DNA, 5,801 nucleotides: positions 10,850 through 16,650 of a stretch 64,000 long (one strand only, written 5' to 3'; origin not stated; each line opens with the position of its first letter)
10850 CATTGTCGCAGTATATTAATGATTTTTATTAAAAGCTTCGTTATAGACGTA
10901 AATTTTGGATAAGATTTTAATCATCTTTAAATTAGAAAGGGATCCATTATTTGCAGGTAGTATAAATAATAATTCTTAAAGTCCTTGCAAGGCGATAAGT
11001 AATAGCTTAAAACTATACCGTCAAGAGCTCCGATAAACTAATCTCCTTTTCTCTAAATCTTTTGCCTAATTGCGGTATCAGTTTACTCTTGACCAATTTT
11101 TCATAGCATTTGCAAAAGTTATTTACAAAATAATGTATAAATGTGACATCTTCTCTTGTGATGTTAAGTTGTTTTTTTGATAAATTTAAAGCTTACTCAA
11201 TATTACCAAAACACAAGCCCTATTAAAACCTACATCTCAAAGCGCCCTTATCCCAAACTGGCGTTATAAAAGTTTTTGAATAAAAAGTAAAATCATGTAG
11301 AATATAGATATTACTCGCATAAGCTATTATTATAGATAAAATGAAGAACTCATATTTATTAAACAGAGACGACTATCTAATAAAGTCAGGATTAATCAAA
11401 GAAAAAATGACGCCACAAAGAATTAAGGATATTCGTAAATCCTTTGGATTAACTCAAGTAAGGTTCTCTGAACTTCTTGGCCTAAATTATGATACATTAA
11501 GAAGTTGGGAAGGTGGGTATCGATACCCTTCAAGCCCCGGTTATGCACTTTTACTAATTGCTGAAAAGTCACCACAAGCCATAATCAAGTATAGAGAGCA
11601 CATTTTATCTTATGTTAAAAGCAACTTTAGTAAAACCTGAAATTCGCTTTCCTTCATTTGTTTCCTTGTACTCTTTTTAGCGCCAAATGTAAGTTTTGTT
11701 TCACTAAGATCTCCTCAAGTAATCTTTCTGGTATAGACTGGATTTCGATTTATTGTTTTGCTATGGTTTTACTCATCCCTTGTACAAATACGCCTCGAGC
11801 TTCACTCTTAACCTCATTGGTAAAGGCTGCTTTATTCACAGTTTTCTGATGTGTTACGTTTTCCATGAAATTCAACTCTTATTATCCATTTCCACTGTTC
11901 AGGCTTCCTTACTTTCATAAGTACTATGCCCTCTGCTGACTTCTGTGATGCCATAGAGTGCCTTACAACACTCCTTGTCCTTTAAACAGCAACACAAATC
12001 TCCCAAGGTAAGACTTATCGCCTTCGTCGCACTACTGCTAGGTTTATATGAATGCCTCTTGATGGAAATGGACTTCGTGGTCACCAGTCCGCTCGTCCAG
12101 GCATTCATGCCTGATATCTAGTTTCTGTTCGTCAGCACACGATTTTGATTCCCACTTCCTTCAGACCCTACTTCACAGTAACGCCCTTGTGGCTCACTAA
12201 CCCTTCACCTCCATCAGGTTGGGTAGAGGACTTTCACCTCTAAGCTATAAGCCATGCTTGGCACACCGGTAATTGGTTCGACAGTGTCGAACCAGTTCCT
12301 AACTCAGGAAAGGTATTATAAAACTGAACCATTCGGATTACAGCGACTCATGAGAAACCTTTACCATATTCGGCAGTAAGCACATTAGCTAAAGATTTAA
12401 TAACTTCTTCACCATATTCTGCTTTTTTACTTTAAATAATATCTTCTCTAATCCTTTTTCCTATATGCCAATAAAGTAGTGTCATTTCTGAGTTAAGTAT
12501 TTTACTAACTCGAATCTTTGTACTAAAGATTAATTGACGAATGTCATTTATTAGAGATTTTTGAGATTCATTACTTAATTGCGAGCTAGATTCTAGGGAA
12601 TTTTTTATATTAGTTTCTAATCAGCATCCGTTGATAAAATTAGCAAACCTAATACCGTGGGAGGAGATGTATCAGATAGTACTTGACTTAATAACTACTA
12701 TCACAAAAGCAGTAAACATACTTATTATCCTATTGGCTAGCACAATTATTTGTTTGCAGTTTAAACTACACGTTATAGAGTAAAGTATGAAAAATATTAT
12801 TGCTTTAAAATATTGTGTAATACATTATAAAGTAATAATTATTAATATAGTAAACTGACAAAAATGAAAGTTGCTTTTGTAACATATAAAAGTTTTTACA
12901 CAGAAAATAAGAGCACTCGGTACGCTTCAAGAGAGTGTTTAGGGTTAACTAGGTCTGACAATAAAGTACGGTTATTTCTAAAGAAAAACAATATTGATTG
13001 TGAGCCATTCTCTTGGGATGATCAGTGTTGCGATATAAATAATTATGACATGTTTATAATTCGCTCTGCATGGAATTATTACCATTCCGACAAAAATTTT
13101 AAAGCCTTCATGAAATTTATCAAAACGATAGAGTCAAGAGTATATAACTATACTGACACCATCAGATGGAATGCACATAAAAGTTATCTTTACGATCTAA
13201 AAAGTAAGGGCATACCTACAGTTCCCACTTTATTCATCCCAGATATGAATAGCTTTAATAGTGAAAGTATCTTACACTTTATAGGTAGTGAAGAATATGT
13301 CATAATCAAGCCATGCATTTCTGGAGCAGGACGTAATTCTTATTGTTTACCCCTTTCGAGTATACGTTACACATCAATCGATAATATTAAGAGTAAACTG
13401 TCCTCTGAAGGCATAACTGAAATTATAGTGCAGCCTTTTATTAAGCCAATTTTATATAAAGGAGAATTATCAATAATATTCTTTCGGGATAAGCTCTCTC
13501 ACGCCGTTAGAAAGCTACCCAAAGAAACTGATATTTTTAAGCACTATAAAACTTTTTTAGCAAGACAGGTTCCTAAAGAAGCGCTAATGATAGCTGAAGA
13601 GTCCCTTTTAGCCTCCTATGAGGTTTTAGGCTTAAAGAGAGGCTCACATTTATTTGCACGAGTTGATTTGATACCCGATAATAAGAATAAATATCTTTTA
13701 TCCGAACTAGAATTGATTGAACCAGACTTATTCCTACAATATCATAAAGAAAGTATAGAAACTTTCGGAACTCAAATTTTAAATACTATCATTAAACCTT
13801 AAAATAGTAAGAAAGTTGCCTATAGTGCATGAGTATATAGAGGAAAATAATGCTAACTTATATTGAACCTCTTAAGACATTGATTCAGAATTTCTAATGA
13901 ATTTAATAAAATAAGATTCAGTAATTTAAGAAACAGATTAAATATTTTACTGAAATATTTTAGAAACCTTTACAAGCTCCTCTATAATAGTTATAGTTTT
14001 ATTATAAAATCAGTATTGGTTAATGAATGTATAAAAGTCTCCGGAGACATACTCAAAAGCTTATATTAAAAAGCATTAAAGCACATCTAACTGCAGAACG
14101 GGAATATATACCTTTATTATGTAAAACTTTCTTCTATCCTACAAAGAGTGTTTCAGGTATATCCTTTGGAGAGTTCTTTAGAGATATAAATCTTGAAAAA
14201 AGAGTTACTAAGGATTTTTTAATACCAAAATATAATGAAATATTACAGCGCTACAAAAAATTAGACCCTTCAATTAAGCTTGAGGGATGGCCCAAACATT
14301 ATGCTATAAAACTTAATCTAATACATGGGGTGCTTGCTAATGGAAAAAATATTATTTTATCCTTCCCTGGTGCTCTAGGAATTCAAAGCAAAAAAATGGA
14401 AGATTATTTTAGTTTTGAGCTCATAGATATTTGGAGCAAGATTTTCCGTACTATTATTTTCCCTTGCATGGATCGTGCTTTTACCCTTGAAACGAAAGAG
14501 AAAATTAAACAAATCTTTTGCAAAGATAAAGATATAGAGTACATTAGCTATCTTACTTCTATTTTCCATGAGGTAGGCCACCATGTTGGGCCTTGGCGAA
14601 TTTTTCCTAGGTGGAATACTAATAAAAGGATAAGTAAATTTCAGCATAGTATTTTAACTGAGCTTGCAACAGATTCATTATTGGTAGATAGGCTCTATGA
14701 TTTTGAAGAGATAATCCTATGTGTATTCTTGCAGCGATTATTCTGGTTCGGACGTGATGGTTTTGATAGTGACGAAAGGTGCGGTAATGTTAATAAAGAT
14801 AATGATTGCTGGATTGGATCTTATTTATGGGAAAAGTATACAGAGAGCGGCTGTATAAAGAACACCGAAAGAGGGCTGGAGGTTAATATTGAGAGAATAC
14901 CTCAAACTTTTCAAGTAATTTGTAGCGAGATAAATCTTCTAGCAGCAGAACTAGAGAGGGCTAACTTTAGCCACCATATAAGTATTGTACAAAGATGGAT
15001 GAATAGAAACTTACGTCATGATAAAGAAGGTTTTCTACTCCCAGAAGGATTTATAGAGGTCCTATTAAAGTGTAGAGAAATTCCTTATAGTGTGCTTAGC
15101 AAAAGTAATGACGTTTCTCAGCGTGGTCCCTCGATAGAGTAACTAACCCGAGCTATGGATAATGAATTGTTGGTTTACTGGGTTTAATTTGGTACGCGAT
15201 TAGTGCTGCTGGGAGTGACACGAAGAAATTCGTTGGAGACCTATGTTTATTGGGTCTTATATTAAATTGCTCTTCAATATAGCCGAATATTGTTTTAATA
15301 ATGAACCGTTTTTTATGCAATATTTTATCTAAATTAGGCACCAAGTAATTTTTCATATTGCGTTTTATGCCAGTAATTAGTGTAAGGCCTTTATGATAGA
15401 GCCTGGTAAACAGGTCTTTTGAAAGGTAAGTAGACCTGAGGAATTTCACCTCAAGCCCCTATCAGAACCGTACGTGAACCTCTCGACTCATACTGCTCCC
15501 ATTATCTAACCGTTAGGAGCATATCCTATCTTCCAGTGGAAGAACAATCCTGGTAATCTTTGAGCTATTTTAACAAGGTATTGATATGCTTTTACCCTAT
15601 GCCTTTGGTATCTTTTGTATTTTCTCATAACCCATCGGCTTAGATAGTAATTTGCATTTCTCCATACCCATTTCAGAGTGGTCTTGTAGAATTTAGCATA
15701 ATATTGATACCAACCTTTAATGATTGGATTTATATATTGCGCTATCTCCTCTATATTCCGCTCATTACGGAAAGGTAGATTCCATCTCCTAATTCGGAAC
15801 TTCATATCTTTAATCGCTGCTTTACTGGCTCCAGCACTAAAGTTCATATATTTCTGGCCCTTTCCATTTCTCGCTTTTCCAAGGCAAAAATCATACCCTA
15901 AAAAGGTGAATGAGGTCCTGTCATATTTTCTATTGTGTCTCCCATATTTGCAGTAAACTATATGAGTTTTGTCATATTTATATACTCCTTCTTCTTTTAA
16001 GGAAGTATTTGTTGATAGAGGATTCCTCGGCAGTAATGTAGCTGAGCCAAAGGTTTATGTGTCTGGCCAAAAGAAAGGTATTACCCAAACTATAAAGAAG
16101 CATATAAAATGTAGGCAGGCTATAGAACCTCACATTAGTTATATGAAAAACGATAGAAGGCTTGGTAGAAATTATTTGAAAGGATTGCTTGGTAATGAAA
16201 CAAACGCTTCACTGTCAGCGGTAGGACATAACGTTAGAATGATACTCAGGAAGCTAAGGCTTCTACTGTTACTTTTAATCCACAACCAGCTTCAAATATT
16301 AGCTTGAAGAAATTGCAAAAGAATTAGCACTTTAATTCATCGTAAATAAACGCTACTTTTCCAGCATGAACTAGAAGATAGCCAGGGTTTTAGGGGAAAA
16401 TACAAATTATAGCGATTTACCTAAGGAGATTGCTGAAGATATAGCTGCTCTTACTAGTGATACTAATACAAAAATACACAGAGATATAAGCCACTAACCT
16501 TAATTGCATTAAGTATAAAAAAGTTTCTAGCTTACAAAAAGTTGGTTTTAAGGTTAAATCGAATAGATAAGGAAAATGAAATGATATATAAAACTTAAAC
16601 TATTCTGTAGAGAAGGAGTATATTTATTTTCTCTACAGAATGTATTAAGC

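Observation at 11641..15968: Two order-swapped group II intron fragments, in different host genes, bracket an intact two-gene cargo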

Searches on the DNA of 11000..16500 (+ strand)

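Call 7: search_dna_similar(query=window:11000-16500:+, collection=plasmids, mode=near, max_rows=30)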
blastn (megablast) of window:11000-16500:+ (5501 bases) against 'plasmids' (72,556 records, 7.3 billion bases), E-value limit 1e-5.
Records with a match: 4; places in all: 8; records where one place covers at least 80% of the query: 0.
Best place of each record, by identity: 80-90% 1; 60-80% 3.
By first word of the organism name: Bradyrhizobium 4.
By predicted mobility (MOB-suite, as given by PLSDB): conjugative 3; mobilizable 1.
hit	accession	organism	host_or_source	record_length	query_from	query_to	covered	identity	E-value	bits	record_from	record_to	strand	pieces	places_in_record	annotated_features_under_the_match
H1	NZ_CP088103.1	Bradyrhizobium barranii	cell culture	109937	996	1267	5%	74.4%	1e-18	104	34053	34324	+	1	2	none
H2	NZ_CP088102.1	Bradyrhizobium barranii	cell culture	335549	1059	1267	4%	76.3%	1e-18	104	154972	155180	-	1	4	none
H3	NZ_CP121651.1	Bradyrhizobium sp. CB82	Stylosanthes guianensis,cell culture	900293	1090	1267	3%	76.9%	2e-16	97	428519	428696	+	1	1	none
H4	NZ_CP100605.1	Bradyrhizobium sp. Ash2021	-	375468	1156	1268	2%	82.8%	2e-17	100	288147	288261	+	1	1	none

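Call 16: get_annotated_region(hit=H1, flank=3500)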
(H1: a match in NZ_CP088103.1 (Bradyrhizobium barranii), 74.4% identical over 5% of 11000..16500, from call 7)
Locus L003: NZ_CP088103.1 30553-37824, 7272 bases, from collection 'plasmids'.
description: Bradyrhizobium barranii strain CC829 plasmid pCC829_3, complete sequence
organism: Bradyrhizobium barranii (NCBI taxid 2992140)
taxonomy: Bacteria; Pseudomonadota; Alphaproteobacteria; Hyphomicrobiales; Nitrobacteraceae; Bradyrhizobium; Bradyrhizobium barranii
host: -; source: cell culture; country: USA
typing (MOB-suite, as given by PLSDB): conjugative; replicon rep_cluster_602; relaxase MOBQ,MOBQ; mating-pair formation MPF_T
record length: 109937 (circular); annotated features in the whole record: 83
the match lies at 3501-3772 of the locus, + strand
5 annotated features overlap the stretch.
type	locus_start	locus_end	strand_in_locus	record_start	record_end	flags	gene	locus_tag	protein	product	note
CDS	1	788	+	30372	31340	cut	-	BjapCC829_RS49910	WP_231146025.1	tyrosine-type recombinase/integrase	GO:0015074 - DNA integration [Evidence IEA]; GO:0006310 - DNA recombination [Evidence IEA]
CDS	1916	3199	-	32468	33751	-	ltrA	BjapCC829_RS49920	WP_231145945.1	group II intron reverse transcriptase/maturase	GO:0000373 - Group II intron splicing [Evidence IEA]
CDS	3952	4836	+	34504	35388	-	-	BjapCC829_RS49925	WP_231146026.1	site-specific integrase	-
CDS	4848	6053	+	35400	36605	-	-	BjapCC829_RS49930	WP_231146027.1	IS91 family transposase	-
CDS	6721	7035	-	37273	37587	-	-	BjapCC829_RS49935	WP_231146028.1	GIY-YIG nuclease family protein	-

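Call 19: search_rna_families(source=L003, threshold=gathering)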
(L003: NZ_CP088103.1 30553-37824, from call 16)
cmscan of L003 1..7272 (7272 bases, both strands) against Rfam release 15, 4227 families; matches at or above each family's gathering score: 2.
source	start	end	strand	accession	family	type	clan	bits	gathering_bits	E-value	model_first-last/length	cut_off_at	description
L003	3518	3687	-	RF02001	group-II-D1D4-3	Intron;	CL00102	128.7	32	4e-27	1-170/170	no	Group II catalytic intron D1-D4-3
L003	3383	3478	-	RF01998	group-II-D1D4-1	Intron;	CL00102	35.9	35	0.00089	1-84/84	no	Group II catalytic intron D1-D4-1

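Call 21: search_dna_similar(query=window:11641-12266:-, collection=plasmids, mode=distant, max_rows=25)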
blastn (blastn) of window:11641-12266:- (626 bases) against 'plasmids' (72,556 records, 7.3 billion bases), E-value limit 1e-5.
Records with a match: 115; places in all: 129; records where one place covers at least 80% of the query: 0.
Best place of each record, by identity: 80-90% 8; 60-80% 107.
By first word of the organism name: Escherichia 46; Klebsiella 13; Bradyrhizobium 12; Providencia 9; Enterococcus 6; Brucella 4; Mesorhizobium 3; Burkholderia 3; Paraburkholderia 3; Aeromonas 2; and 13 more.
By predicted mobility (MOB-suite, as given by PLSDB): conjugative 86; non-mobilizable 19; mobilizable 10.
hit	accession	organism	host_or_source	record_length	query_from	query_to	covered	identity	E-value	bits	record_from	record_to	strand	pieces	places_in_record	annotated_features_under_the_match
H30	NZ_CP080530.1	Mesorhizobium sp. AR02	Oxytropis sp.,Cell culture,root nodule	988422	1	267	43%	74.6%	2e-39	170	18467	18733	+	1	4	none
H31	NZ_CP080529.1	Mesorhizobium sp. AR07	Oxytropis sp.,Cell culture,root nodule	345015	1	267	43%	74.6%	2e-39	170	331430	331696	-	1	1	none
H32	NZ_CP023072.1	Sinorhizobium fredii CCBAU 83666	G.max,nodule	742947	1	267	43%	74.5%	4e-41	176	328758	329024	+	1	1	none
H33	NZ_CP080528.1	Mesorhizobium sp. AR07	Oxytropis sp.,Cell culture,root nodule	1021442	1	267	43%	74.3%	7e-38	166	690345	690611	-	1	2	record has no annotation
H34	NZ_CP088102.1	Bradyrhizobium barranii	cell culture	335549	1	272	43%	72.7%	1e-29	139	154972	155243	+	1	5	none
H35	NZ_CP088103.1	Bradyrhizobium barranii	cell culture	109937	1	272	43%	72.7%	1e-29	139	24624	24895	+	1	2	none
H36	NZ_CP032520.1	Cupriavidus oxalaticus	cell culture,activated sludge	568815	1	267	43%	73.4%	9e-37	162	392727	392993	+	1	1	none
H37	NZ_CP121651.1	Bradyrhizobium sp. CB82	Stylosanthes guianensis,cell culture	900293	1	272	43%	71.9%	5e-27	130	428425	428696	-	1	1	none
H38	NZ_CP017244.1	Rhizobium etli 8C-3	Phaseolus vulgaris,cell culture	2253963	1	272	43%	71.0%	1e-28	135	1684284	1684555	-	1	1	record has no annotation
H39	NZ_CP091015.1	Burkholderia cenocepacia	-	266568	1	267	43%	71.3%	6e-26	126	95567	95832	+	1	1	none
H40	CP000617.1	Burkholderia vietnamiensis G4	-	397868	1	267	43%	70.4%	6e-26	126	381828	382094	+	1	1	none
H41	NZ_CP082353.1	Providencia rettgeri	soil suspension,soil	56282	1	267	43%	70.4%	6e-26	126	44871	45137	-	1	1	none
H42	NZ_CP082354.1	Providencia rettgeri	soil suspension,soil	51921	1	267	43%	70.4%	6e-26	126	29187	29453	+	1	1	none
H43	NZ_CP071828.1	Burkholderia anthina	pure culture,RoundUp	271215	1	267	43%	70.4%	6e-26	126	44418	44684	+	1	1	none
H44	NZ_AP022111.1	Aeromonas caviae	-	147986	1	267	43%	69.7%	4e-22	113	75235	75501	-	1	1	none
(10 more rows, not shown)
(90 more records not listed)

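Call 26: get_annotated_region(hit=H32, flank=3000)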
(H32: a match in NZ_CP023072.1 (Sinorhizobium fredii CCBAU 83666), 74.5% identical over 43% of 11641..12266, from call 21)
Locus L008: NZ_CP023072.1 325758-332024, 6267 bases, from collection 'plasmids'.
description: Sinorhizobium fredii CCBAU 83666 plasmid pSF83666a, complete sequence
organism: Sinorhizobium fredii CCBAU 83666 (NCBI taxid 1128334)
taxonomy: Bacteria; Pseudomonadota; Alphaproteobacteria; Hyphomicrobiales; Rhizobiaceae; Sinorhizobium; Sinorhizobium fredii; Sinorhizobium fredii CCBAU 83666
host: -; source: G.max,nodule; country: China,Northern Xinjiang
typing (MOB-suite, as given by PLSDB): conjugative; replicon rep_cluster_473; relaxase MOBP,MOBQ; mating-pair formation MPF_T
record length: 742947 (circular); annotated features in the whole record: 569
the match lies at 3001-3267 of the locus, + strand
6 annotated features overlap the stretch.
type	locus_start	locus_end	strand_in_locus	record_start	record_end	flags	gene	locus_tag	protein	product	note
CDS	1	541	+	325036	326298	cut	istA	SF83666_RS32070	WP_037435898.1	IS21 family transposase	-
CDS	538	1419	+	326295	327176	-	istB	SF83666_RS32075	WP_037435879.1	IS21-like element helper ATPase IstB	-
CDS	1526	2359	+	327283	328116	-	-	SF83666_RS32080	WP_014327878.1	IS5 family transposase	-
CDS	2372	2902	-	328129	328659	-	-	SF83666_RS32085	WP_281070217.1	phage integrase N-terminal SAM-like domain-containing protein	GO:0015074 - DNA integration [Evidence IEA]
CDS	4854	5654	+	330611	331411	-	istB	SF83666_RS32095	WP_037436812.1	IS21-like element ISSme2 family helper ATPase IstB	-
CDS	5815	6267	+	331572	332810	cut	ltrA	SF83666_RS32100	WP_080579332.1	group II intron reverse transcriptase/maturase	GO:0000373 - Group II intron splicing [Evidence IEA]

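Call 27: get_annotated_region(hit=H30, flank=3000)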
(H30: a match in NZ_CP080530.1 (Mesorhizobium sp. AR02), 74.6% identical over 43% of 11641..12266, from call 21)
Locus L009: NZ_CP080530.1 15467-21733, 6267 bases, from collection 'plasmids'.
description: Mesorhizobium sp. AR02 plasmid pMspAR02c, complete sequence
organism: Mesorhizobium sp. AR02 (NCBI taxid 2865837)
taxonomy: Bacteria; Pseudomonadota; Alphaproteobacteria; Hyphomicrobiales; Phyllobacteriaceae; Mesorhizobium; Mesorhizobium sp. AR02
host: -; source: Oxytropis sp.,Cell culture,root nodule; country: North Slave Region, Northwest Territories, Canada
typing (MOB-suite, as given by PLSDB): conjugative; relaxase MOBP,MOBP,MOBP; mating-pair formation MPF_T
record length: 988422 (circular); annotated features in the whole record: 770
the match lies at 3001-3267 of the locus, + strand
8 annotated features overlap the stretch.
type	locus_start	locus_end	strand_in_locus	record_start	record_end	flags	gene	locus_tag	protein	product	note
CDS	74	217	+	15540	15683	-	-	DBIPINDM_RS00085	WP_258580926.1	transposase domain-containing protein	-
CDS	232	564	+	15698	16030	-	-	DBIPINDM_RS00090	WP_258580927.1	hypothetical protein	-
CDS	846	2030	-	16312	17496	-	-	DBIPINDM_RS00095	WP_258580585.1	IS91 family transposase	-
CDS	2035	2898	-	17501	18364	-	-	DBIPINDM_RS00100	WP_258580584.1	tyrosine-type recombinase/integrase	GO:0015074 - DNA integration [Evidence IEA]; GO:0006310 - DNA recombination [Evidence IEA]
CDS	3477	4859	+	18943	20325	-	ltrA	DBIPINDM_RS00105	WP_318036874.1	group II intron reverse transcriptase/maturase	GO:0000373 - Group II intron splicing [Evidence IEA]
CDS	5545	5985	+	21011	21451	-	-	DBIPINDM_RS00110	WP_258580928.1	transposase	GO:0006313 - DNA transposition [Evidence IEA]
CDS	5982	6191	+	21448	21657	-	tnpB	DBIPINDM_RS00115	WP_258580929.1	IS66 family insertion sequence element accessory protein TnpB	-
CDS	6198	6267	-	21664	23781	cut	-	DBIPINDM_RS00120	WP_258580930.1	recombinase family protein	GO:0006310 - DNA recombination [Evidence IEA]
